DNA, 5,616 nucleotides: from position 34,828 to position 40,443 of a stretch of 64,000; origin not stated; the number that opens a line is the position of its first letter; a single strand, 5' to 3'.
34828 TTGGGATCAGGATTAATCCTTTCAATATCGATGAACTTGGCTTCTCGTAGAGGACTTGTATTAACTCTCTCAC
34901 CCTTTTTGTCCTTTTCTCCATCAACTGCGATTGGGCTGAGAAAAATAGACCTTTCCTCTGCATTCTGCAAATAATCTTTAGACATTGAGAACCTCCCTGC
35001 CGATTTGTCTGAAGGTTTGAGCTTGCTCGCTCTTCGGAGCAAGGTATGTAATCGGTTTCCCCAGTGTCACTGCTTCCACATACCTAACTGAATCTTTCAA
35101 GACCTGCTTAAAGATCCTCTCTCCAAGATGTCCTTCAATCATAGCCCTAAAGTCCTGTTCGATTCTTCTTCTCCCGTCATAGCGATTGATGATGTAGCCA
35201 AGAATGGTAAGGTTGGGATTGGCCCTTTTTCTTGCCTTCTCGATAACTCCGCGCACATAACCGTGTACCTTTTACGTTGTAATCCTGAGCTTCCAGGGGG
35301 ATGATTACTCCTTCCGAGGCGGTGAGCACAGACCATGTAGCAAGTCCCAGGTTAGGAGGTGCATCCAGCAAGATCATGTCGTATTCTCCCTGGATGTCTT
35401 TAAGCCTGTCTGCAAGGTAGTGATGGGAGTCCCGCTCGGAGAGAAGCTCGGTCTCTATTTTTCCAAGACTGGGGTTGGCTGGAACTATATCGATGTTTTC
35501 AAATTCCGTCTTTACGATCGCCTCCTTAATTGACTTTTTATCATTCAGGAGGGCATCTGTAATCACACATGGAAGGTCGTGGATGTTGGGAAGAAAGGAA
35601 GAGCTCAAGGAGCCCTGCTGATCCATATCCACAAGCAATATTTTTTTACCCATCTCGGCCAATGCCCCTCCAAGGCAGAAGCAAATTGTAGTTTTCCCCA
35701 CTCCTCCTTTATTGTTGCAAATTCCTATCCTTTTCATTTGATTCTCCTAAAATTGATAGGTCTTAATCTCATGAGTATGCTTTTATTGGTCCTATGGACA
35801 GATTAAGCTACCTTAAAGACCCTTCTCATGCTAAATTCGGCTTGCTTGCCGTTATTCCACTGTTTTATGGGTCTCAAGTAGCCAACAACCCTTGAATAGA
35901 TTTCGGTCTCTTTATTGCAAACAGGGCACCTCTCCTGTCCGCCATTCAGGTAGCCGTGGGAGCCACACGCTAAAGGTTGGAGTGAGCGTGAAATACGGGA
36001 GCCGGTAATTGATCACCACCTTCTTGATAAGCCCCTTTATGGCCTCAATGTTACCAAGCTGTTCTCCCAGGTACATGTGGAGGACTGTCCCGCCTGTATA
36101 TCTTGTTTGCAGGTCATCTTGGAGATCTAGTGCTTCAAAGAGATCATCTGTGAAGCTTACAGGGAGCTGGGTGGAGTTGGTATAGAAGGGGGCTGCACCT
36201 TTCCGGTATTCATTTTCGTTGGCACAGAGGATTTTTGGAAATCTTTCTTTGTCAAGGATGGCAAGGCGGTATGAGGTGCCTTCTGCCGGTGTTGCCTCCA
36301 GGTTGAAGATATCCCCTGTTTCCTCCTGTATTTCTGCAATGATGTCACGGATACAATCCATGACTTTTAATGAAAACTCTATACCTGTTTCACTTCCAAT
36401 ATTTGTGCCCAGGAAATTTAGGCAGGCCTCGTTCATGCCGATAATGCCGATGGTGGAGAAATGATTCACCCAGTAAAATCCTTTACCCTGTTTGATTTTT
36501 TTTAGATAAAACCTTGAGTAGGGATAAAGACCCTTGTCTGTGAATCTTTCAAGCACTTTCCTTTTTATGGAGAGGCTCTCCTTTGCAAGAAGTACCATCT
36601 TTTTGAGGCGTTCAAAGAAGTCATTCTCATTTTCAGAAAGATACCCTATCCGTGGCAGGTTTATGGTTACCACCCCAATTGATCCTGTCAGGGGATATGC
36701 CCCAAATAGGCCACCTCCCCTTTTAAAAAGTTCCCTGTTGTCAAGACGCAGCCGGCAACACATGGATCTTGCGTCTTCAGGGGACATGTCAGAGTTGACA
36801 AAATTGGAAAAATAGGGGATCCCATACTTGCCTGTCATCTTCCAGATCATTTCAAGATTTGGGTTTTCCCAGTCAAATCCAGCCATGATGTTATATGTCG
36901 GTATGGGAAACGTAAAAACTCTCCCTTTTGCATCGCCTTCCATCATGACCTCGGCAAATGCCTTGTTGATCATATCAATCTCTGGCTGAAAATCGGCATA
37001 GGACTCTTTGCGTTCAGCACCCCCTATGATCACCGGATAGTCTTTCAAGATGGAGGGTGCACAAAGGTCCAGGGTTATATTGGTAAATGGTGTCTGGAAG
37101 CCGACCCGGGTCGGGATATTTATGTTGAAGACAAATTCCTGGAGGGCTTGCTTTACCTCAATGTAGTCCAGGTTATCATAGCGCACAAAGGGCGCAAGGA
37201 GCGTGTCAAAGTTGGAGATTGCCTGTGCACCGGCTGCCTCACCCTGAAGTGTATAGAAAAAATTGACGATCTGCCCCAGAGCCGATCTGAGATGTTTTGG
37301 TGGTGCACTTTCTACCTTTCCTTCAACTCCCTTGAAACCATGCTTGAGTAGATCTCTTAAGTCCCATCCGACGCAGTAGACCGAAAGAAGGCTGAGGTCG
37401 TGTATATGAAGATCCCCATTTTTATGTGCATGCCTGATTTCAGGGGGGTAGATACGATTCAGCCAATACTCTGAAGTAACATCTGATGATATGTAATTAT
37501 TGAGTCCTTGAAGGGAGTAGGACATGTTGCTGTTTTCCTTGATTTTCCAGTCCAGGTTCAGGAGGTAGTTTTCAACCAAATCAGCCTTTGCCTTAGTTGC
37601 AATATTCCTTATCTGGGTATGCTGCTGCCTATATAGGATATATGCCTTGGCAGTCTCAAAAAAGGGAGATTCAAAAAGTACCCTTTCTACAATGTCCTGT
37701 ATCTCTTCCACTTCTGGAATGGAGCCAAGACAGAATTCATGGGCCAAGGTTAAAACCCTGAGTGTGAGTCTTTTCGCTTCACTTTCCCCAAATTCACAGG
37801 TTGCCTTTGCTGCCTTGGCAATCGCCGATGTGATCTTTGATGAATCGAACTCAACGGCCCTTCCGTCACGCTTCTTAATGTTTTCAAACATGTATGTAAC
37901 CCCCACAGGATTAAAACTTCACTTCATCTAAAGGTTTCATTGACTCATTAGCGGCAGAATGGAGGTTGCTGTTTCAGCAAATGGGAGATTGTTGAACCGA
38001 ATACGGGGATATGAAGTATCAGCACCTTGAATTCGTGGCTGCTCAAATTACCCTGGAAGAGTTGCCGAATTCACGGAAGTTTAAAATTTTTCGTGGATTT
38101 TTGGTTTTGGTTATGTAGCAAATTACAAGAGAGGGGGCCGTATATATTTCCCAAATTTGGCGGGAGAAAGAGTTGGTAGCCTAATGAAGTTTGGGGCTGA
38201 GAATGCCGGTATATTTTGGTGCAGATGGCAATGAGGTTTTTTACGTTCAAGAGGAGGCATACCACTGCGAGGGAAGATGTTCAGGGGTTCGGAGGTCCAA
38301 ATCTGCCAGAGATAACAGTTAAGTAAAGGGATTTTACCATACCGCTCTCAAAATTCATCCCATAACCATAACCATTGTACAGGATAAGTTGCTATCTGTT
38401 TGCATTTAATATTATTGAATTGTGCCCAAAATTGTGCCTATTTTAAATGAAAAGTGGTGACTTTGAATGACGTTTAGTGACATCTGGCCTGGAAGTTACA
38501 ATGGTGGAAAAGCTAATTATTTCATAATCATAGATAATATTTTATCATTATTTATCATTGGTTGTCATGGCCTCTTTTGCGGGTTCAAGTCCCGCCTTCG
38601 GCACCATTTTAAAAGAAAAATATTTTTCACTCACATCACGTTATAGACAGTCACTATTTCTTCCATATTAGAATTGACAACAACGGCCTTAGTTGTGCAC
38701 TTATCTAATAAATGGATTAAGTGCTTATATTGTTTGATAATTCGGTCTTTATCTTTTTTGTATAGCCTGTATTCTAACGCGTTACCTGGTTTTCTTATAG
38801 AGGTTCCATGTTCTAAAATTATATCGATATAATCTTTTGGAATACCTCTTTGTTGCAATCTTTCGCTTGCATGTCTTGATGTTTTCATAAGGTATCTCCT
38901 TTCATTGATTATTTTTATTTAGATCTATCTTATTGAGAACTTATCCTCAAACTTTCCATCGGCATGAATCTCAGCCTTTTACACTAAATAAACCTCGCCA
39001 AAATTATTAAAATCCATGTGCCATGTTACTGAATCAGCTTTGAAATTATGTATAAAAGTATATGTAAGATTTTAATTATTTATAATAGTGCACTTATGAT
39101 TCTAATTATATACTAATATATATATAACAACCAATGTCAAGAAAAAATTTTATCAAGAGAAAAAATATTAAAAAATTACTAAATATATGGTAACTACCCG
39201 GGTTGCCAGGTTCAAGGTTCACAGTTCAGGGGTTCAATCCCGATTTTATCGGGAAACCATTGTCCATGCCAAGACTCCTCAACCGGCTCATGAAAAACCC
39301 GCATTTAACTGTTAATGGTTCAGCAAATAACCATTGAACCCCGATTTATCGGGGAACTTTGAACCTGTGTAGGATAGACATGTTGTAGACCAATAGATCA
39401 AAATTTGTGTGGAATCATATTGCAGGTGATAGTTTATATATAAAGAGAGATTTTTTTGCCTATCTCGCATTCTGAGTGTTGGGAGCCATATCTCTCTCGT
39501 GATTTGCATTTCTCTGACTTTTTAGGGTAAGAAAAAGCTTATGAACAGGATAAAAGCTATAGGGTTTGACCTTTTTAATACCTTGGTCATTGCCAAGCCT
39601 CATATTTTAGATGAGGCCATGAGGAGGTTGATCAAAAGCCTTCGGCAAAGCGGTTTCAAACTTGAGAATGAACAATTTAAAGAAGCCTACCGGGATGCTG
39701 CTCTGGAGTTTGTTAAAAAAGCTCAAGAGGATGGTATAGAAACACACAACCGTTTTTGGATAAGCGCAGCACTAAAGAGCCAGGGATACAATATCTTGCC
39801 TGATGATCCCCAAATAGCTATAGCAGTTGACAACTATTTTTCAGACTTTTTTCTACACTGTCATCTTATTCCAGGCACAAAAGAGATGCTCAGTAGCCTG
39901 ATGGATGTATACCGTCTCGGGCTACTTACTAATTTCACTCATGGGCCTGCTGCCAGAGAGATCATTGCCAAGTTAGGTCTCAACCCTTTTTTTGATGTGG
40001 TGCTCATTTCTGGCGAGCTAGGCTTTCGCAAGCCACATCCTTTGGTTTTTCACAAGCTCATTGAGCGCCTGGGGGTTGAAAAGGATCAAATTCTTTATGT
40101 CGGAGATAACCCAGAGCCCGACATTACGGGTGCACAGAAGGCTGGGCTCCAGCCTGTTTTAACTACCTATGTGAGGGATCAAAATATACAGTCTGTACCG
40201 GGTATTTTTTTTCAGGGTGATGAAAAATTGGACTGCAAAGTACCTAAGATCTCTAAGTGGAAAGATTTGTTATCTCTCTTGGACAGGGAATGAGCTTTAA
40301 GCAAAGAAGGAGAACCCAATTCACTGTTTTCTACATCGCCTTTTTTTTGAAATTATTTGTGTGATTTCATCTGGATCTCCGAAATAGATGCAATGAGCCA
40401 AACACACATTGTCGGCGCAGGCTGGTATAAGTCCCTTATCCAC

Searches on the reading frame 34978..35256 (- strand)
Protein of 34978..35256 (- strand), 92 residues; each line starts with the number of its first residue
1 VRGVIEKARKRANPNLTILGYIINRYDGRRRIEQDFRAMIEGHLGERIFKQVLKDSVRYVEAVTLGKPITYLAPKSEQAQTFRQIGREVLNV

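Call 6: search_protein_families(library=pfam, proteins=[window:34978-35256:-], max_evalue=0.01)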
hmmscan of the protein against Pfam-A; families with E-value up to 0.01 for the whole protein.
window:34978-35256:- (92 aa): 1 family
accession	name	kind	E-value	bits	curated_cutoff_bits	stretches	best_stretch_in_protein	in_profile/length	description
PF01656.29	CbiA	-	2e-05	25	25.4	1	2-69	59-125/125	CobQ/CobB/MinD/ParA nucleotide binding domain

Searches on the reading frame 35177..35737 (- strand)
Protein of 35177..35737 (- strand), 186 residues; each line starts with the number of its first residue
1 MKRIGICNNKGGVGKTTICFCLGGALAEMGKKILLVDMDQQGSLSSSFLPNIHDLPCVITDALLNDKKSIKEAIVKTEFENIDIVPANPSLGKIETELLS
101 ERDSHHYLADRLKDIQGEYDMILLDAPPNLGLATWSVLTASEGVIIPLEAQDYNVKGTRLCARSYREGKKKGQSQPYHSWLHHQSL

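Call 6: search_protein_families(library=pfam, proteins=[window:35177-35737:-], max_evalue=0.01)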
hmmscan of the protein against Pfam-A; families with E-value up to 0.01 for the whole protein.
window:35177-35737:- (186 aa): 8 families
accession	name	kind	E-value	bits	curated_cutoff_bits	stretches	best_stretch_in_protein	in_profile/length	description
PF13614.12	AAA_31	-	9.4e-45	153.1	27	1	1-160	1-159/177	AAA domain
PF01656.29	CbiA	-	1.5e-13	51.2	25.4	1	4-48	1-47/125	CobQ/CobB/MinD/ParA nucleotide binding domain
PF06564.18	CBP_BcsQ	-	6.4e-10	39.4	21.3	1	1-142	1-139/234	Cellulose biosynthesis protein BcsQ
PF02374.21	ArsA_ATPase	-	2.2e-09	37.4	24.3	1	9-128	8-134/305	Anion-transporting ATPase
PF10609.15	ParA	-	1.5e-08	34.8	27.1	1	3-139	5-132/246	NUBPL iron-transfer P-loop NTPase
PF09140.17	MipZ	-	2.4e-08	34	20.7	1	3-149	2-130/262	ATPase MipZ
PF00142.24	Fer4_NifH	-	7.7e-05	22.7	25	1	9-83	7-82/271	4Fe-4S iron sulfur cluster binding proteins, NifH/frxC family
PF07015.17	VirC1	-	9.8e-05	22.2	24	1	1-44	1-44/231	VirC1 protein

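Call 75: search_protein_families(library=padloc, proteins=[window:35177-35737:-], max_evalue=0.001)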
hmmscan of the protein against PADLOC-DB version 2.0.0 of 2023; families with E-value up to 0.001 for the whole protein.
window:35177-35737:- (186 aa): 2 families
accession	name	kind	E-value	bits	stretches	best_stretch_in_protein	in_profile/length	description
PDLC04559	PDC-M28B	-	7e-08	30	1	3-76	130-204/438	-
PDLC04560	PDC-M28B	-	7.9e-05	20.2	1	2-41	15-54/327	-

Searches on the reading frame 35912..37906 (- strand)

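Call 8: search_protein_families(library=ncbifam, proteins=[window:35912-37906:-], max_evalue=0.001)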
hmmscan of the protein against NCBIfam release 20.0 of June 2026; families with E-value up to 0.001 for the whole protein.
window:35912-37906:- (664 aa): 13 families
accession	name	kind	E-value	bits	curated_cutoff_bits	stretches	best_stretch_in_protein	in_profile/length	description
NF006126.0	PRK08270.1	equivalog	1.9e-299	994.8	548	1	7-647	2-630/684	ribonucleoside triphosphate reductase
TIGR02487.1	NrdD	equivalog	4.7e-148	494.3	326.35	1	123-647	1-529/581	anaerobic ribonucleoside-triphosphate reductase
NF006358.0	PRK08579.1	equivalog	3.2e-99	332.8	585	2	103-394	5-294/624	anaerobic ribonucleoside triphosphate reductase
NF005497.0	PRK07111.1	equivalog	1.2e-67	228.8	764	2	6-242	1-234/746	anaerobic ribonucleoside triphosphate reductase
NF006732.0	PRK09263.1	equivalog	1.7e-54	185.4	657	2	9-248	4-243/712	anaerobic ribonucleoside-triphosphate reductase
NF006127.0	PRK08271.1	equivalog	2.1e-54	185.1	545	1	155-646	101-572/631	anaerobic ribonucleoside-triphosphate reductase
TIGR02827.1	RNR_anaer_Bdell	equivalog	3.9e-40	138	568.3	1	156-641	75-538/596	anaerobic ribonucleoside-triphosphate reductase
NF011292.0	PRK14704.1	equivalog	6.8e-24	84.4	736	2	315-630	223-545/618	anaerobic ribonucleoside triphosphate reductase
NF005010.0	PRK06406.1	subfamily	1.1e-16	60.3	1125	1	6-101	3-100/771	vitamin B12-dependent ribonucleotide reductase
NF006207.0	PRK08332.1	equivalog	5.4e-16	57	2400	1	7-103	3-99/1684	vitamin B12-dependent ribonucleotide reductase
NF009028.0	PRK12364.1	equivalog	2.1e-15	55.8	1377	1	9-140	2-136/842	ribonucleoside-diphosphate reductase subunit alpha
NF009029.0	PRK12365.1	equivalog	2.8e-10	38.8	1350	1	9-106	119-224/1046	ribonucleoside-diphosphate reductase subunit alpha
NF005544.0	PRK07207.1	equivalog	4.4e-10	38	965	1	9-111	35-145/965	ribonucleoside-diphosphate reductase subunit alpha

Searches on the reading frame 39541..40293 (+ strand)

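Call 8: search_protein_families(library=ncbifam, proteins=[window:39541-40293:+], max_evalue=0.001)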
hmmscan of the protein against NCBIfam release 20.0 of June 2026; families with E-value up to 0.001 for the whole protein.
window:39541-40293:+ (250 aa): 35 families (the best 25 are shown)
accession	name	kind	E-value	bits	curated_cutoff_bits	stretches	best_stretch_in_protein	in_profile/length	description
TIGR02253.1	CTE7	subfamily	1.1e-33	116.9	169.75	1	4-215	2-201/221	TIGR02253 family HAD-type hydrolase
TIGR02254.1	YjjG_YfnB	equivalog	6.7e-26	91.1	159.9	1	5-215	2-203/223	YjjG family noncanonical pyrimidine nucleotidase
TIGR02252.1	DREG-2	subfamily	6.1e-22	78.4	155.2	1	5-207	1-203/203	HAD hydrolase, REG-2-like, family IA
NF053830.1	RUBPPhHalo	equivalog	1.3e-21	77.3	330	1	4-217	2-212/234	ribulose-1,5-bisphosphate 5-phosphatase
NF006976.0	PRK09449.1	equivalog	7.1e-17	61.7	183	1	99-207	86-194/225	pyrimidine 5'-nucleotidase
TIGR01449.2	PGP_bact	equivalog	1.5e-14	54.1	180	1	108-210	85-186/213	phosphoglycolate phosphatase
NF009695.0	PRK13222.1-2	equivalog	5e-14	52.3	225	1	94-211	80-196/226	phosphoglycolate phosphatase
TIGR01549.1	HAD-SF-IA-v1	subfamily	2.5e-13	50.7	23.3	1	108-202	62-149/149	HAD-IA family hydrolase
NF009697.0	PRK13222.1-4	equivalog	4.3e-13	49.1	327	1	106-210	92-195/232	phosphoglycolate phosphatase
NF008018.0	PRK10748.1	equivalog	5e-13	48.8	225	1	2-215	8-211/238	5-amino-6-(5-phospho-D-ribitylamino)uracil phosphatase YigB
TIGR01428.1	HAD_type_II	equivalog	4.1e-12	46.5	125.4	1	4-206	1-188/197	haloacid dehalogenase type II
TIGR01454.1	AHBA_synth_RP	hypoth_equivalog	1.1e-10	41.5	246.65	1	115-216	82-182/205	AHBA synthesis associated protein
NF009694.0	PRK13222.1-1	equivalog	9.2e-10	38.2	415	1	107-211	110-213/252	phosphoglycolate phosphatase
TIGR02247.1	HAD-1A3-hyp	subfamily_domain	2.5e-09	37.2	125.4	1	87-206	76-193/211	epoxide hydrolase N-terminal domain-like phosphatase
NF009804.0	PRK13288.1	equivalog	2.6e-09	36.9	218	1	113-210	87-183/215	pyrophosphatase PpaX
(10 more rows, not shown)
